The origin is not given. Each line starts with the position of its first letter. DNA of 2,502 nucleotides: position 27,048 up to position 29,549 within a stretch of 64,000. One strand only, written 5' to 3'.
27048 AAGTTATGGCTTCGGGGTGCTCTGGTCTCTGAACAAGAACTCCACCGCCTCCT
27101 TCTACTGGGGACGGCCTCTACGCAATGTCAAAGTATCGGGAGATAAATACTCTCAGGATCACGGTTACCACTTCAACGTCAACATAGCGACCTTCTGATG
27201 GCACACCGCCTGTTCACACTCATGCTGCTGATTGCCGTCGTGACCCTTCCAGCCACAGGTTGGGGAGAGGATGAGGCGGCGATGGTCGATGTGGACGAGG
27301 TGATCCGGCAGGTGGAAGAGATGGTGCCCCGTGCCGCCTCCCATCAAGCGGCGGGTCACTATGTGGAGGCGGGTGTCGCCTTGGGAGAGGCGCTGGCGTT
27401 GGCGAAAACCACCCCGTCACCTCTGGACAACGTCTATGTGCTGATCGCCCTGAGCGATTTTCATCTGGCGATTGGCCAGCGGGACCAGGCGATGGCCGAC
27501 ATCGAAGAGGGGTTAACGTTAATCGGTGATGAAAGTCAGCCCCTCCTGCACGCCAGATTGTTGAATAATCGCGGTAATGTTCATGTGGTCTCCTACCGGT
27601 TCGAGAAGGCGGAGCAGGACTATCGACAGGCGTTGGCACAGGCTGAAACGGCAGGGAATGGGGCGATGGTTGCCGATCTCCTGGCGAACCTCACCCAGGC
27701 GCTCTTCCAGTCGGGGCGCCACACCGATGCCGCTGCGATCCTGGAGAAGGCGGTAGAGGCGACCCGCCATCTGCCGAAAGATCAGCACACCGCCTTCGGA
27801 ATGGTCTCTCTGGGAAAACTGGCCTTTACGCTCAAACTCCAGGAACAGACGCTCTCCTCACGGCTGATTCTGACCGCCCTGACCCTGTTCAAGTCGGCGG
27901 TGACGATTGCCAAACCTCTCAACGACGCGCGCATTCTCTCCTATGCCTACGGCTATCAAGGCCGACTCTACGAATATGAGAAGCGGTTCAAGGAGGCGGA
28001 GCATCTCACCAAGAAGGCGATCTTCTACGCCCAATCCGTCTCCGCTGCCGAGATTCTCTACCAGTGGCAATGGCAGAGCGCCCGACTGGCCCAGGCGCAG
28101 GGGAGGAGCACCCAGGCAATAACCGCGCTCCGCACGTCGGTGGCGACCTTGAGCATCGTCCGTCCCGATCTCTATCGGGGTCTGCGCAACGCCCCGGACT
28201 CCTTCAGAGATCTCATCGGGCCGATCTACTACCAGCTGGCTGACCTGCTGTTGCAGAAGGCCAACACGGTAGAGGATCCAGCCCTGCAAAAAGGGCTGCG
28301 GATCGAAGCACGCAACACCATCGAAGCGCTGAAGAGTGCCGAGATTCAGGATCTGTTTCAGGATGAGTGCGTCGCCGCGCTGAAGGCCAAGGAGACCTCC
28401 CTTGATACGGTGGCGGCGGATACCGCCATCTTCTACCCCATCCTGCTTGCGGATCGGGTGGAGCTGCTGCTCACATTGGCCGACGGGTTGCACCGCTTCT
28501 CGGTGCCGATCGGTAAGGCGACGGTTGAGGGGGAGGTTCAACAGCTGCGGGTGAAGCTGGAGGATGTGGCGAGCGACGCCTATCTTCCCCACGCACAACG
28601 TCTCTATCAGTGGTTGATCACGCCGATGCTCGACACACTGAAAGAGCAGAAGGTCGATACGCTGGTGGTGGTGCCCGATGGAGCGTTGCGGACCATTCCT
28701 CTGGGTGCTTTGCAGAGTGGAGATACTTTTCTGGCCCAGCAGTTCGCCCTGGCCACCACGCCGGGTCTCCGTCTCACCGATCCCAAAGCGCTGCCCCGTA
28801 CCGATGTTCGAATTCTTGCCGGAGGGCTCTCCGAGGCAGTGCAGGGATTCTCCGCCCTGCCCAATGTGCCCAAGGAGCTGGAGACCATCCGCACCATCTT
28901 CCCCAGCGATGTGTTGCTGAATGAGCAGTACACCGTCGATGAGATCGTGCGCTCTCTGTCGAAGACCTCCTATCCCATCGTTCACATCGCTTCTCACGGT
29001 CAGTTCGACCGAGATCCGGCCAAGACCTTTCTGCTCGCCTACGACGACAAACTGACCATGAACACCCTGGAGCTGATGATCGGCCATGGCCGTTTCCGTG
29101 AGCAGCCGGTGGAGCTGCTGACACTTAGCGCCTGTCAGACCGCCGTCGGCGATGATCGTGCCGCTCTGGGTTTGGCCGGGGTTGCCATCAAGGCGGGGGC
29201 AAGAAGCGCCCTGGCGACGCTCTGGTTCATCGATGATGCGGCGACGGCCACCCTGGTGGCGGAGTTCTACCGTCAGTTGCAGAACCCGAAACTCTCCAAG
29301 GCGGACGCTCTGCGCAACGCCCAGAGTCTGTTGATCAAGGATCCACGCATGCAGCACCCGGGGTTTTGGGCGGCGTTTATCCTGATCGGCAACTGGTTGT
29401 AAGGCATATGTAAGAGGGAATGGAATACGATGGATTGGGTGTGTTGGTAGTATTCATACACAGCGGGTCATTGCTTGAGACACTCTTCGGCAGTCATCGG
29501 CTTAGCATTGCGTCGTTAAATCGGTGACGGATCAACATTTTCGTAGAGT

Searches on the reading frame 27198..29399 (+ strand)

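Call 7: search_protein_families(library=pfam, proteins=[window:27198-29399:+], max_evalue=0.01)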
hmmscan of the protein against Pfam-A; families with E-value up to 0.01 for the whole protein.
window:27198-29399:+ (734 aa): 9 families
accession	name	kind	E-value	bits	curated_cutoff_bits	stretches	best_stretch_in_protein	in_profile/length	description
PF12770.12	CHAT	-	3.5e-60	204.4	24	1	465-732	3-289/289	CHAT domain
PF13424.12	TPR_12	-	1.1e-12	48.4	30.1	1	119-189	3-75/77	Tetratricopeptide repeat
PF17874.7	TPR_MalT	-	3.4e-10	40.2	45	2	49-190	50-192/336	MalT-like TPR region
PF07719.23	TPR_2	-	1.4e-08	34.6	27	1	119-150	1-32/34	Tetratricopeptide repeat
PF13181.12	TPR_8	-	3.8e-06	27.1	25.7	0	160-189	2-31/34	Tetratricopeptide repeat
PF14559.12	TPR_19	-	3.2e-05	24.6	25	1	134-190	6-56/68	Tetratricopeptide repeat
PF00515.34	TPR_1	-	4.2e-05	23.6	27.8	0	119-148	1-30/34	Tetratricopeptide repeat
PF13374.12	TPR_10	-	0.00019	21.8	27.5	0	158-191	1-34/42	Tetratricopeptide repeat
PF13432.12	TPR_16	-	0.00024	21.9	32.7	1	125-189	3-61/65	Tetratricopeptide repeat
